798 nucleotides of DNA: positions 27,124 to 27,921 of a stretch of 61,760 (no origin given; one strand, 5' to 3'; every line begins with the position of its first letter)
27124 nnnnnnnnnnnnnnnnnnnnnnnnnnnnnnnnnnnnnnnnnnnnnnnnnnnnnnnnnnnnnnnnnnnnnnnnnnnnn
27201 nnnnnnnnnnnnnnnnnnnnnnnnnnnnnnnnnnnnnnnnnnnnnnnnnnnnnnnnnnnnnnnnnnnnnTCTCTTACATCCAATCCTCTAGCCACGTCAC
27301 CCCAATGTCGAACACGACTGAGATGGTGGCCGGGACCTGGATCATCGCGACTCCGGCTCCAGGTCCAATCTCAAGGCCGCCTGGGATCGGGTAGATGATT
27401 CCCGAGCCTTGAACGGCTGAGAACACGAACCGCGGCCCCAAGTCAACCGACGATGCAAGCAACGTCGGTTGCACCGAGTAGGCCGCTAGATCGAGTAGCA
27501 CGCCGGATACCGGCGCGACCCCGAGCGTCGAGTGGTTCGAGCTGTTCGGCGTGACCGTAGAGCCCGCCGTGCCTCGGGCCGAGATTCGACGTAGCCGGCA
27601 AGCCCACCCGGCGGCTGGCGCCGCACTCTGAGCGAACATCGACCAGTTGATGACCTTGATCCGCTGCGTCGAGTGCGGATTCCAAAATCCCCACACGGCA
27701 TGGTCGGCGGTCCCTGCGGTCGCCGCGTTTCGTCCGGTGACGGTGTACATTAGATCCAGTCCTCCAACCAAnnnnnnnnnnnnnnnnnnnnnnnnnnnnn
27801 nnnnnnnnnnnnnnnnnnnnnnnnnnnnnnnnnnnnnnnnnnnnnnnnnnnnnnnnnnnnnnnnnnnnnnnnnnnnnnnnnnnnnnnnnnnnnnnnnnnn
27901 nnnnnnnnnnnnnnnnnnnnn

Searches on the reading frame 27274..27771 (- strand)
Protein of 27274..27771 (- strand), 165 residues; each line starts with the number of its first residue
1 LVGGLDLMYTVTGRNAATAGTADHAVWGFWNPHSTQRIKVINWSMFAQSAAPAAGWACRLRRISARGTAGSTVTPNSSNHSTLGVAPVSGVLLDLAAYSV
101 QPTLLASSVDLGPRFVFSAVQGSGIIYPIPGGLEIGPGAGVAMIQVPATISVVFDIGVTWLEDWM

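Call 5: search_protein_families(library=pfam, proteins=[window:27274-27771:-], max_evalue=0.01)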
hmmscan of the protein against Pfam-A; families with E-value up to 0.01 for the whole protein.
window:27274-27771:- (165 aa): 0 families

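Call 6: search_protein_families(library=phrogs, proteins=[window:27274-27771:-], max_evalue=0.01)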
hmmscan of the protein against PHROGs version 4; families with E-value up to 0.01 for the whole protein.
window:27274-27771:- (165 aa): 0 families
